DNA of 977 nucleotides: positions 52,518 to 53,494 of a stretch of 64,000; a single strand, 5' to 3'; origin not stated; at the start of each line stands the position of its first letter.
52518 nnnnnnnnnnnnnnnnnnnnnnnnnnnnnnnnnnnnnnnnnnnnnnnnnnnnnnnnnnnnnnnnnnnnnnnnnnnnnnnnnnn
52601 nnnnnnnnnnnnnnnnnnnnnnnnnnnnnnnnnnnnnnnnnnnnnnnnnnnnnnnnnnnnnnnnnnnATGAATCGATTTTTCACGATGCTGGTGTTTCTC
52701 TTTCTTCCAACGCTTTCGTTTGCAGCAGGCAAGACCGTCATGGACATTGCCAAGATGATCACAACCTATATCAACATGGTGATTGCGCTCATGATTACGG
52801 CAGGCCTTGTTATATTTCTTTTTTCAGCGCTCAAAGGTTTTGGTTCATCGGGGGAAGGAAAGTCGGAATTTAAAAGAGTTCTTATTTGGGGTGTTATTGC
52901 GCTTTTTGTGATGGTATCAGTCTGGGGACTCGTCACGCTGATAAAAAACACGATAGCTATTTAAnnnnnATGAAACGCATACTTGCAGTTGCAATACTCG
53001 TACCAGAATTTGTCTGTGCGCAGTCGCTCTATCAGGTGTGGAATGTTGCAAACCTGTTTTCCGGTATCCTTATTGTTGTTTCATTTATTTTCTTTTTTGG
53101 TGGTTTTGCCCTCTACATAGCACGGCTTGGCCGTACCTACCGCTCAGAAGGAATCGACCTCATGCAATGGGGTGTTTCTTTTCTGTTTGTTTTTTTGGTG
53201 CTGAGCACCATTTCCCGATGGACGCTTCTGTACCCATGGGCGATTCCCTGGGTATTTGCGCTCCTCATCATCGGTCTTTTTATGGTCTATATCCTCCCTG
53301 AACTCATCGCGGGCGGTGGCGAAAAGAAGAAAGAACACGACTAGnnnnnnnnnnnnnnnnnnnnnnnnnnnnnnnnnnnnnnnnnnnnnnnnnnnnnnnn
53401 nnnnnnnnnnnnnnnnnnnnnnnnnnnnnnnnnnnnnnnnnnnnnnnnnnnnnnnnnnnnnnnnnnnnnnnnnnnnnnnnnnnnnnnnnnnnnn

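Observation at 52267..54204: Tandem array of five paralogous small proteins (signal peptide plus two TM helices) with VirB2/TrbC-pilin-like architecture, downstream of a methyltransferase and solute-binding-protein pair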

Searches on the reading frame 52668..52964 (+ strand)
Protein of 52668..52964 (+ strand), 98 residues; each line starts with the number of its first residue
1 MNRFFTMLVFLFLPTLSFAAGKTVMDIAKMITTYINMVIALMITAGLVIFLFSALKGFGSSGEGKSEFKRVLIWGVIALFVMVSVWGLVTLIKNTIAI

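Call 3: search_protein_families(library=pfam, proteins=[window:52668-52964:+], max_evalue=1)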
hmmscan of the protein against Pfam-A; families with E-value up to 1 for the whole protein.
window:52668-52964:+ (98 aa): 6 families
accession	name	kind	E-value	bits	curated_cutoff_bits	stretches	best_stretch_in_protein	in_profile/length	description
PF18895.5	T4SS_pilin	-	6.3e-05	23.4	26.6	1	27-92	8-71/71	Type IV secretion system pilin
PF13572.11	DUF4134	-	0.012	16.3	26.5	1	7-83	4-83/93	Domain of unknown function (DUF4134)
PF16995.10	tRNA-synt_2_TM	-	0.017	15.4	26.8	1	13-95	80-162/215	Transmembrane region of lysyl-tRNA synthetase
PF11190.13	DUF2976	-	0.068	13.5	28.2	1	19-90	10-82/87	Protein of unknown function (DUF2976)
PF01988.24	VIT1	-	0.23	11.7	28.1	1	6-82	143-209/214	VIT family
PF12730.13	ABC2_membrane_4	-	0.25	11.7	27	1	27-96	96-166/179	ABC-2 family transporter protein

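Call 4: search_protein_families(library=ncbifam, proteins=[window:52668-52964:+], max_evalue=1)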
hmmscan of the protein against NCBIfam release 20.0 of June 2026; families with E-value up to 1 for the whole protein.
window:52668-52964:+ (98 aa): 2 families
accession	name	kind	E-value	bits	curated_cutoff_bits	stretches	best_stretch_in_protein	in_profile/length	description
NF045849.1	ICE_MMCAP2_0565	equivalog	0.00077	19.1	40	1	22-96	7-80/80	Mbov_0395 family pilin-like conjugal transfer protein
NF002821.0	PRK02983.1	equivalog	0.29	9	742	1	15-96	101-180/1102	bifunctional lysylphosphatidylglycerol synthetase/lysine--tRNA ligase LysX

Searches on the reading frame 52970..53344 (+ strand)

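Call 3: search_protein_families(library=pfam, proteins=[window:52970-53344:+], max_evalue=1)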
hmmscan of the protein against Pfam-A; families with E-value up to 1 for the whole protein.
window:52970-53344:+ (124 aa): 2 families
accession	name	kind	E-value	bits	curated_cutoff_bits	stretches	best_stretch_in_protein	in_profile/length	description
PF13593.11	SBF_like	-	0.019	14.7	25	1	5-111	11-105/313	SBF-like CPA transporter family (DUF4137)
PF18895.5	T4SS_pilin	-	0.15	12.6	26.6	1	18-80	3-66/71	Type IV secretion system pilin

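Call 4: search_protein_families(library=ncbifam, proteins=[window:52970-53344:+], max_evalue=1)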
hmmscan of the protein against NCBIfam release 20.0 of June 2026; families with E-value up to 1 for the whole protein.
window:52970-53344:+ (124 aa): 3 families
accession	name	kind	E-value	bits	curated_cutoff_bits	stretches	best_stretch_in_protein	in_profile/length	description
TIGR03025.1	EPS_sugtrans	subfamily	0.011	15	295.55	1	7-108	10-114/445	exopolysaccharide biosynthesis polyprenyl glycosylphosphotransferase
TIGR03023.1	WcaJ_sugtrans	equivalog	0.012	14.9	410.75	1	15-109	18-119/453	undecaprenyl-phosphate glucose phosphotransferase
NF041600.1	cyt_ox_CcoM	equivalog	0.097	13.1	40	1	30-51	8-29/34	cytochrome c oxidase subunit CcoM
